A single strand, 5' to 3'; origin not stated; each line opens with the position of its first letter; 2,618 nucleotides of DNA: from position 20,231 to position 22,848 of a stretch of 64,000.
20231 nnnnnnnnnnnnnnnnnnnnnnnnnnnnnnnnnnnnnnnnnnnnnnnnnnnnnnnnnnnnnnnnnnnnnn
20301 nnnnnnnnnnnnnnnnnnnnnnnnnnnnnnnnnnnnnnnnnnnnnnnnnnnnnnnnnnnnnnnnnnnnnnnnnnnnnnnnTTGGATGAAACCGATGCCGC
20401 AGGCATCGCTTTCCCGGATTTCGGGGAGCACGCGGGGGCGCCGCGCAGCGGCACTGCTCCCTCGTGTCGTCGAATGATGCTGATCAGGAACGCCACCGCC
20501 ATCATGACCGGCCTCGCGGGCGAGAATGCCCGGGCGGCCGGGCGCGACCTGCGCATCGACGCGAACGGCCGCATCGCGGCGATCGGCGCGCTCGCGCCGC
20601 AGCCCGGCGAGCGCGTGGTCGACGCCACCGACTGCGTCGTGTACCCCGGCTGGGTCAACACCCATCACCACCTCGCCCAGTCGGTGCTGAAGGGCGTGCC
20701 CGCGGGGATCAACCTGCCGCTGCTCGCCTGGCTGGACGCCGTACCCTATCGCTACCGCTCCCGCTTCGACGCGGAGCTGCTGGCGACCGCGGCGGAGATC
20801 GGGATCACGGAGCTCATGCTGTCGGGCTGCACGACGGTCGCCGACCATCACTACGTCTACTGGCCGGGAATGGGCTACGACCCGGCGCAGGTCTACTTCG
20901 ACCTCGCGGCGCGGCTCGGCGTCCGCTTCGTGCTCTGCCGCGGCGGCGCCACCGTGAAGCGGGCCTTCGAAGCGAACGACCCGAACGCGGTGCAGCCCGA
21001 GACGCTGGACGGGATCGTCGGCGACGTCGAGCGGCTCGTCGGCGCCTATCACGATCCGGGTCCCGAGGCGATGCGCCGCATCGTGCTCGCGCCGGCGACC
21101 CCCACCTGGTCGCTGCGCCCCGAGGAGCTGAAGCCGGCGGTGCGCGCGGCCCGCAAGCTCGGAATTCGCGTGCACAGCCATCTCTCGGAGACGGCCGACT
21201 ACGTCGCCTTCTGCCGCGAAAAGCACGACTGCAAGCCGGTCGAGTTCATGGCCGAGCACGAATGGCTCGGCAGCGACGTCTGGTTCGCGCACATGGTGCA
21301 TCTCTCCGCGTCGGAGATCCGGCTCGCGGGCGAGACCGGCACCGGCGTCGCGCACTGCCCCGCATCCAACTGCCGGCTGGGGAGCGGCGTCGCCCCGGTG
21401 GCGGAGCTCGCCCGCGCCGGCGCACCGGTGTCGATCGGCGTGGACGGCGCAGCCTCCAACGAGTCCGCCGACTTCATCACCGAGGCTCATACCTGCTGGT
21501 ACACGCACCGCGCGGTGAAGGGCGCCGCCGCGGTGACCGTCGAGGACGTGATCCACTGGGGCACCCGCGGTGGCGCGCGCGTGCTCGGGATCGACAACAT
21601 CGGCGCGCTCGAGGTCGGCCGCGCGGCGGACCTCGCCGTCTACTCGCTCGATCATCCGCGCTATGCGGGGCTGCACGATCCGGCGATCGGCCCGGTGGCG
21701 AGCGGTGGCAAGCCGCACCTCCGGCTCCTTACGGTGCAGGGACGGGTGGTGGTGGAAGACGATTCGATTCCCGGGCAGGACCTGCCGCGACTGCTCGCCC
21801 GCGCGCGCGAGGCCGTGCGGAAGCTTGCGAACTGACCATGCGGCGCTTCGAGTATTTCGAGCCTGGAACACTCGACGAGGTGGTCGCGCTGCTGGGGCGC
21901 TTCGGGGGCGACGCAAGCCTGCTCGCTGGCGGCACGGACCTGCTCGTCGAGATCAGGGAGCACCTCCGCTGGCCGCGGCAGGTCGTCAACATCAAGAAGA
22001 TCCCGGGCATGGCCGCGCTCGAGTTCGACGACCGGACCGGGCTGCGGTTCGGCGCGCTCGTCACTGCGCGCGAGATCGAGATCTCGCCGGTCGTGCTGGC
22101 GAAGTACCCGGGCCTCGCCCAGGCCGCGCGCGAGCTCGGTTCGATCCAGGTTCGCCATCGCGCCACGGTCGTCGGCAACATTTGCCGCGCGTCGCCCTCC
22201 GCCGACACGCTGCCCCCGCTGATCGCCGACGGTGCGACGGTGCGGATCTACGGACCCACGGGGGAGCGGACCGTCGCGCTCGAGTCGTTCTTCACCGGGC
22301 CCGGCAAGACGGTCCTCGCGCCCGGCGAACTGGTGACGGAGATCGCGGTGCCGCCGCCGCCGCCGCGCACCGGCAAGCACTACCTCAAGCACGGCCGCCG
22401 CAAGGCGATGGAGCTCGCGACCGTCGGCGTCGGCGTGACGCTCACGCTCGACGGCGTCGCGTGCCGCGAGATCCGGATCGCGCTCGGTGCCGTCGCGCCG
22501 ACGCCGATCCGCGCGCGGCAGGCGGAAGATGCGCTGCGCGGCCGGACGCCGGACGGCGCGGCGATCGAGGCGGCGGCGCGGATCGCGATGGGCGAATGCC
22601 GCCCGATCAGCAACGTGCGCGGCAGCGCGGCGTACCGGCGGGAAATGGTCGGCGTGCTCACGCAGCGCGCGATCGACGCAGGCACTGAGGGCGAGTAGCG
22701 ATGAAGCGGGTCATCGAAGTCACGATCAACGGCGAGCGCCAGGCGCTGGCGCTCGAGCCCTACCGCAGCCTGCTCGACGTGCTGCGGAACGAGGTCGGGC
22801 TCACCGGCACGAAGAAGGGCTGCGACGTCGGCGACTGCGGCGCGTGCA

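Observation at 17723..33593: Duplicated ABC-transporter plus CoxMSL-type molybdenum hydroxylase supercluster for an unknown substrate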

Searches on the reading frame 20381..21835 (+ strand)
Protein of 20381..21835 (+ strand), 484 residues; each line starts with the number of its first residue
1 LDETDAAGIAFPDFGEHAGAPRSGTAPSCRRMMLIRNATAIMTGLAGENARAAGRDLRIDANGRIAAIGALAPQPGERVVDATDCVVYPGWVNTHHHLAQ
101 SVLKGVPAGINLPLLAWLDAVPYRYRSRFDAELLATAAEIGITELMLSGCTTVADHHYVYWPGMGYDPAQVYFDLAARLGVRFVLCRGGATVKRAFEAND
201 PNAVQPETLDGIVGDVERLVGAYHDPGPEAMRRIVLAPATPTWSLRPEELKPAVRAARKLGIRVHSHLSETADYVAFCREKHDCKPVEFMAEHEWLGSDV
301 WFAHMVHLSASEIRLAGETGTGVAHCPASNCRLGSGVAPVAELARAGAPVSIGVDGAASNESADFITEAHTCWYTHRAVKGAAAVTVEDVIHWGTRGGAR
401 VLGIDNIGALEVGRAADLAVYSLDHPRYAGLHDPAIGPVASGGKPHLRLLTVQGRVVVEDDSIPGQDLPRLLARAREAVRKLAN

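Call 9: search_protein_families(library=pfam, proteins=[window:20381-21835:+])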
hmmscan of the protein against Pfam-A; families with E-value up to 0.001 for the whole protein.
window:20381-21835:+ (484 aa): 2 families
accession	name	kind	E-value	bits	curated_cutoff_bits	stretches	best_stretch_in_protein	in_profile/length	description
PF01979.26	Amidohydro_1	-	3.7e-51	174.8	25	1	86-436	1-323/345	Amidohydrolase family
PF07969.17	Amidohydro_3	-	2.3e-14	54.2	29.7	1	130-457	153-471/472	Amidohydrolase family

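Call 11: search_protein_families(library=ncbifam, proteins=[window:20381-21835:+], max_evalue=1e-10)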
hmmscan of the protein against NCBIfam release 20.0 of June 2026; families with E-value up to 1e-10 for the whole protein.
window:20381-21835:+ (484 aa): 24 families
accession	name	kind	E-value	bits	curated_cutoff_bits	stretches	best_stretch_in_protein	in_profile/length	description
NF009059.0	PRK12393.1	equivalog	2.9e-216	718.6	543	1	32-483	6-456/460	amidohydrolase family protein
NF006055.0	PRK08203.1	equivalog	1.8e-127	425.7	532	1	31-483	4-451/455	8-oxoguanine deaminase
NF005557.0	PRK07228.1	equivalog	9.4e-62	209.1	522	1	34-483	4-438/445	5'-deoxyadenosine deaminase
NF006549.0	PRK09045.1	equivalog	8.9e-56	189.4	540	1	233-482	189-439/444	TRZ/ATZ family hydrolase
NF006681.0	PRK09229.1-2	equivalog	5.1e-52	177.1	362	1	52-481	19-449/451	formimidoylglutamate deiminase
NF004701.0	PRK06038.1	equivalog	7.6e-51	173.2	609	1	57-482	25-426/432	N-ethylammeline chlorohydrolase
NF006252.0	PRK08393.1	equivalog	6.4e-46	157.2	617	1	234-482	176-423/424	N-ethylammeline chlorohydrolase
NF006056.0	PRK08204.1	subfamily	6e-40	137.3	391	1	33-482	5-440/449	hypothetical protein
NF005211.0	PRK06687.1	equivalog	1.7e-39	135.8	703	1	76-420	45-370/419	TRZ/ATZ family protein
TIGR02022.1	hutF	equivalog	4.4e-37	127.9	413.05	1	52-462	16-435/455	formimidoylglutamate deiminase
NF012037.0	PRK15493.1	equivalog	6.7e-36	124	779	1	78-419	48-369/435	bifunctional S-methyl-5'-thioadenosine deaminase/S-adenosylhomocysteine deaminase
NF004801.0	PRK06151.1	subfamily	9.3e-36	123.7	416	1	62-482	31-462/491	chlorohydrolase family protein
TIGR02967.1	guan_deamin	equivalog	1.1e-35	123.4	375.4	1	74-422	30-361/401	guanine deaminase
NF004995.0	PRK06380.1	subfamily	3.7e-35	121.7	567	1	250-422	188-361/418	metal-dependent hydrolase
NF006679.0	PRK09228.1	subfamily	2.3e-34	118.9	351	1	58-422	40-386/433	guanine deaminase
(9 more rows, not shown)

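Call 27: search_solved_structures(query=window:20477-21835:+, max_evalue=1e-20)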
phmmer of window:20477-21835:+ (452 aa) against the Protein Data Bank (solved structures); distinct sequences matched with E-value up to 1e-20: 15.
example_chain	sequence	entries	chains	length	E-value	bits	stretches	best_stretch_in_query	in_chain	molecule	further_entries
2paj_A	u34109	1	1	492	8.2e-163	546.1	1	2-450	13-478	putative cytosine/guanine deaminase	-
3hpa_A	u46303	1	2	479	2.5e-85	290.7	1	24-444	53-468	AMIDOHYDROLASE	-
7ww2_A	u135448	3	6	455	1.4e-75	258.5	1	2-442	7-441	8-oxoguanine deaminase | Hydroxydechloroatrazine ethylaminohydrolase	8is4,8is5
5hme_A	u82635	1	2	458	4.4e-56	194.2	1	2-444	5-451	Triazine hydrolase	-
3ls9_A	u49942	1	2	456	5.4e-56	194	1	2-445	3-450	Triazine hydrolase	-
5hmf_A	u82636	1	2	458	1e-55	193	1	2-444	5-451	Triazine hydrolase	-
3lsb_A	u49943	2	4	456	1.3e-55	192.8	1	2-445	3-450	Triazine hydrolase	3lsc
4l9x_A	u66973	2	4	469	1.5e-55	192.5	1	2-444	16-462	Triazine hydrolase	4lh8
5hmd_A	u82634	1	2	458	4.7e-55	190.9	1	2-444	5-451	Triazine hydrolase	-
3lnp_A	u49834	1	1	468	4e-41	144.9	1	43-428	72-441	Amidohydrolase family Protein OLEI01672_1_465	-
4dyk_A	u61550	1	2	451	7.5e-39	137.4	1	200-451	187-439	AMIDOHYDROLASE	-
4gbd_A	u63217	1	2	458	7.9e-39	137.4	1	200-451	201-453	Putative uncharacterized protein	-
4v1x_A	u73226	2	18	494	3.7e-38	135.2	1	29-441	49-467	ATRAZINE CHLOROHYDROLASE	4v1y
4f0r_A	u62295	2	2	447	3.3e-36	128.7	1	201-445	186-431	5-methylthioadenosine/S-adenosylhomocysteine deaminase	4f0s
4dzh_A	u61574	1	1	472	1.8e-33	119.7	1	205-445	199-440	AMIDOHYDROLASE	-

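Call 85: search_solved_structures(query=window:20477-21835:+, max_evalue=1e-100, show_alignments=1)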
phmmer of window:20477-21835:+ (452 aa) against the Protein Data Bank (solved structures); distinct sequences matched with E-value up to 1e-100: 1.
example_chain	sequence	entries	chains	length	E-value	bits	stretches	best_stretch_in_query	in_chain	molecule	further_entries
2paj_A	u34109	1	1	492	8.2e-163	546.1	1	2-450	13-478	putative cytosine/guanine deaminase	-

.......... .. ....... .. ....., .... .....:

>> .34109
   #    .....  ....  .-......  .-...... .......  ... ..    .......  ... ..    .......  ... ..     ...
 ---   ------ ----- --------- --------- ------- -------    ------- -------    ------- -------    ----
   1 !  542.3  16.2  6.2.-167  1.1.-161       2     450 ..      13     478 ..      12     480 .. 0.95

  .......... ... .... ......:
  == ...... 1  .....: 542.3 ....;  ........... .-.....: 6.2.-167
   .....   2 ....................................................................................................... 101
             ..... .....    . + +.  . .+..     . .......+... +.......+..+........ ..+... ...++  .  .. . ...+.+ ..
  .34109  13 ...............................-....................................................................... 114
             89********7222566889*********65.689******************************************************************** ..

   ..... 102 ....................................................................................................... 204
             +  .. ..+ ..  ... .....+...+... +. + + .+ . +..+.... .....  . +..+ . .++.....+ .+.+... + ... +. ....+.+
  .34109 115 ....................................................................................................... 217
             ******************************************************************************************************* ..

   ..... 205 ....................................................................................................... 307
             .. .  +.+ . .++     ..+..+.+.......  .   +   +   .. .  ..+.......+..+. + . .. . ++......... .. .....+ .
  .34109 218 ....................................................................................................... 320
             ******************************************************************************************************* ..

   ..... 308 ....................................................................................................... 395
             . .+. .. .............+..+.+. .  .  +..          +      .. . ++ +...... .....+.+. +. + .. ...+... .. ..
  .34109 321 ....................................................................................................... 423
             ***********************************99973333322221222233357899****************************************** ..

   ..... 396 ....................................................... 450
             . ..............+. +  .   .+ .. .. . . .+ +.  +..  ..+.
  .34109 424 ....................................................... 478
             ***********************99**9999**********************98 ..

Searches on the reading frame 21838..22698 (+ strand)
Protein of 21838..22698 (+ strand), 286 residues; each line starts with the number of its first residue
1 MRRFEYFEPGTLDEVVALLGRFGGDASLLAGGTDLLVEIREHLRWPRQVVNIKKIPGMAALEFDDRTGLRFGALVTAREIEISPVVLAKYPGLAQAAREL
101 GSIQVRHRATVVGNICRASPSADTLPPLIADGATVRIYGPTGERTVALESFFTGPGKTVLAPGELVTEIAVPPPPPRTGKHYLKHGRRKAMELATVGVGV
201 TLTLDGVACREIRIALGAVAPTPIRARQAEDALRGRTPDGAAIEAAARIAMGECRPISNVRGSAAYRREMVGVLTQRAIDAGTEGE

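Call 9: search_protein_families(library=pfam, proteins=[window:21838-22698:+])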
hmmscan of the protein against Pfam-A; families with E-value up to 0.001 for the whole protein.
window:21838-22698:+ (286 aa): 2 families
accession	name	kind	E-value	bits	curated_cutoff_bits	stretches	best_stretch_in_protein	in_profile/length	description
PF00941.27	FAD_binding_5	-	7.8e-49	166.2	27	1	3-173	2-169/170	FAD binding domain in molybdopterin dehydrogenase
PF03450.22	CO_deh_flav_C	-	2.4e-28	98.7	25.5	1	182-279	2-99/102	CO dehydrogenase flavoprotein C-terminal domain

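Call 11: search_protein_families(library=ncbifam, proteins=[window:21838-22698:+], max_evalue=1e-10)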
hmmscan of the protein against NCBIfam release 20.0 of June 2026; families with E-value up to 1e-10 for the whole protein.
window:21838-22698:+ (286 aa): 7 families
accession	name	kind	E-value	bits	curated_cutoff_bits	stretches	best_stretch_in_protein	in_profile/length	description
NF043083.1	XdhB_XDHase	equivalog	3e-64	216.9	310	1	5-281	6-282/289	xanthine dehydrogenase subunit XdhB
NF007427.0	PRK09971.1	equivalog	1.3e-60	205.1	287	1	5-281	6-282/292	xanthine dehydrogenase FAD-binding subunit XdhB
NF041019.1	glyceraldDH_beta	equivalog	1.8e-55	188.1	350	1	3-280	5-278/280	glyceraldehyde dehydrogenase subunit beta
TIGR02963.1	xanthine_xdhA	equivalog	1.2e-50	172.6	467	1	7-277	196-463/468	xanthine dehydrogenase small subunit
TIGR03195.1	4hydrxCoA_B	equivalog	1.3e-37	129.6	404.55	2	116-280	153-317/321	4-hydroxybenzoyl-CoA reductase subunit beta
TIGR03199.1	pucC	equivalog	2.7e-21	76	306.05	1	9-270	1-257/264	xanthine dehydrogenase subunit C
TIGR03312.1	Se_sel_red_FAD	hypoth_equivalog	9.1e-14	51.3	241.5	1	5-275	3-243/257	molybdopterin-dependent oxidoreductase FAD-binding subunit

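Call 19: find_encoding_contigs(protein=window:21838-22698:+, flank=6000, max_places=6)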
Protein window:21838-22698:+ (286 aa): no gene with exactly this product is on record in the collection.
